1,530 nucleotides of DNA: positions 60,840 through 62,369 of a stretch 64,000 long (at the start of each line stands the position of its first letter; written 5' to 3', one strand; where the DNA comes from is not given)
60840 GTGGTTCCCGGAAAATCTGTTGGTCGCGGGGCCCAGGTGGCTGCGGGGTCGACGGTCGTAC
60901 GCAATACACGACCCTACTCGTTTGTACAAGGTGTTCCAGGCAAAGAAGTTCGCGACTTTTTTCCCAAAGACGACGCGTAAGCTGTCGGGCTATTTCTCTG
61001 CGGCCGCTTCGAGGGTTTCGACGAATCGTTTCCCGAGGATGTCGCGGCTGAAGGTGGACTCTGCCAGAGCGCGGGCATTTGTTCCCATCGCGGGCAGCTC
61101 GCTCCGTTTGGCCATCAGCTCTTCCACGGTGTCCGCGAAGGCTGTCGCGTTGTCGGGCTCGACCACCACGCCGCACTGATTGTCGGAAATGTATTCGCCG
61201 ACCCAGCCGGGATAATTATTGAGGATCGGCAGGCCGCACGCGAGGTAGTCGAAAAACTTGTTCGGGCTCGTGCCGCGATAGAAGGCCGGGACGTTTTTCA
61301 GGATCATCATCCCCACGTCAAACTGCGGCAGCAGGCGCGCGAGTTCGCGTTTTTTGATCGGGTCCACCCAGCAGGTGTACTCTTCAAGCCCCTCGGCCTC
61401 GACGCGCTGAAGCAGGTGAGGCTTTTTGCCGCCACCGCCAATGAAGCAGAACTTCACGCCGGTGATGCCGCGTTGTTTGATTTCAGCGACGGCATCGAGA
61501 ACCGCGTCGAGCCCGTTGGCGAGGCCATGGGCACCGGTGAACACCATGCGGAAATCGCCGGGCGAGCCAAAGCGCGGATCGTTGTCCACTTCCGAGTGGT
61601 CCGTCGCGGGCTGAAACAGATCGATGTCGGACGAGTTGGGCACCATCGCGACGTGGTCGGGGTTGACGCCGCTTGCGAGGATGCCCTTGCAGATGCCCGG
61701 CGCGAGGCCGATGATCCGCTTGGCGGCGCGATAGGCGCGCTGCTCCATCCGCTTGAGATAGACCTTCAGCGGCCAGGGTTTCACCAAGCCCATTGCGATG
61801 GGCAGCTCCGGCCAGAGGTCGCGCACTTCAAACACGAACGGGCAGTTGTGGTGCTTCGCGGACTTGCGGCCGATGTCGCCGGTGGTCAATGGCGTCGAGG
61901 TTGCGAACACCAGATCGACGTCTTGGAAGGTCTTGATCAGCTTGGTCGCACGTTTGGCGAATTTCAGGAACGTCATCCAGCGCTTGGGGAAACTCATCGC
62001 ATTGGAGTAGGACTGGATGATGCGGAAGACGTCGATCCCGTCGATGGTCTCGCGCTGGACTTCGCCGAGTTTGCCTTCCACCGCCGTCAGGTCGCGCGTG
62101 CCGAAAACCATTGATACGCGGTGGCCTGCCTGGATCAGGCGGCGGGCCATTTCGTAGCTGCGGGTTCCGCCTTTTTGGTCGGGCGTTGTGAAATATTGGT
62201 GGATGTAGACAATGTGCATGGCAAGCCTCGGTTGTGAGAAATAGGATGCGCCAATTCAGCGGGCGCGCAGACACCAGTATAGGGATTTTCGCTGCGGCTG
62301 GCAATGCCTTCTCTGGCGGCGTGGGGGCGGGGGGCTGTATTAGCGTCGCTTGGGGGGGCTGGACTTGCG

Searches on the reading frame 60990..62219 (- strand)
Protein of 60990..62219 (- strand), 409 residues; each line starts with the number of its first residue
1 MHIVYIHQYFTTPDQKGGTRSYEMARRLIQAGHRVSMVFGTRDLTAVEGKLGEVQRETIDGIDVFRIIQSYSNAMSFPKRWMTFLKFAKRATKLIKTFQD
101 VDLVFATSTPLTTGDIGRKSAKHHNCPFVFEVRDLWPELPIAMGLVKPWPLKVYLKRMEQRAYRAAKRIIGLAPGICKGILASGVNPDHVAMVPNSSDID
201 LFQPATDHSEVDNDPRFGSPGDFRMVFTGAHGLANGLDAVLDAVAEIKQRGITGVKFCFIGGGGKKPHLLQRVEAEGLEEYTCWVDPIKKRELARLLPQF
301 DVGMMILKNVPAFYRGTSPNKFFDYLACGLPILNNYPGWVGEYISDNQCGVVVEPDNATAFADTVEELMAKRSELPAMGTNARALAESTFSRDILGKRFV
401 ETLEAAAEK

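Call 71: find_encoding_contigs(protein=window:60990-62219:-, flank=10000, max_places=4)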
Protein window:60990-62219:- (409 aa): 1 contig read that carries it; 1 place shown.
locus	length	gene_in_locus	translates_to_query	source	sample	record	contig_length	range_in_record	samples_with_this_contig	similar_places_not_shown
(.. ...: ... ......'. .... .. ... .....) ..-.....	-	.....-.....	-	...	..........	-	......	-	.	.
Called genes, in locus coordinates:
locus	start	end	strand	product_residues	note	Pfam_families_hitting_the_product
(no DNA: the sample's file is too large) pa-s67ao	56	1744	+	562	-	PF12228:DUF3604 (weak)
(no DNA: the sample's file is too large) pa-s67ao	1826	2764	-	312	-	PF00583:Acetyltransf_1, PF13508:Acetyltransf_7 (weak)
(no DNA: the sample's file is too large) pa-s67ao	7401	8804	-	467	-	PF09394:Inhibitor_I42, PF09619:YscW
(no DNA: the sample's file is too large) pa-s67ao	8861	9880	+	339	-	PF01555:N6_N4_Mtase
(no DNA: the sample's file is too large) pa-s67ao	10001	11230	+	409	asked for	PF13439:Glyco_transf_4, PF13579:Glyco_trans_4_4, PF00534:Glycos_transf_1, PF13692:Glyco_trans_1_4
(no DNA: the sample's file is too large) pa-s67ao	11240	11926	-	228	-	PF17836:PglD_N (weak), PF25087:GMPPB_C (faint), PF00132:Hexapep (faint)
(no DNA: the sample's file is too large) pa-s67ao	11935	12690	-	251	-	PF00106:adh_short, PF08659:KR, PF13561:adh_short_C2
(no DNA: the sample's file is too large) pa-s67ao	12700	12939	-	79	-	-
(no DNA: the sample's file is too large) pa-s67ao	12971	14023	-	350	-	PF00195:Chal_sti_synt_N (weak), PF08545:ACP_syn_III, PF08541:ACP_syn_III_C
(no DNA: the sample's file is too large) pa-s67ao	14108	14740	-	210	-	PF02397:Bac_transf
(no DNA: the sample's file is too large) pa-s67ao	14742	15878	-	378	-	PF01041:DegT_DnrJ_EryC1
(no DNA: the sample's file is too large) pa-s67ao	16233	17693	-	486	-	PF00749:tRNA-synt_1c, PF19269:Anticodon_2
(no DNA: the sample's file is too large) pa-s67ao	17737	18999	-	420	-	PF00704:Glyco_hydro_18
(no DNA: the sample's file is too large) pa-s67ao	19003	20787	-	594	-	PF00749:tRNA-synt_1c, PF03950:tRNA-synt_1c_C, PF20974:tRNA-synt_1c_C2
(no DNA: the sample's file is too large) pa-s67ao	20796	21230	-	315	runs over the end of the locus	PF00682:HMGL-like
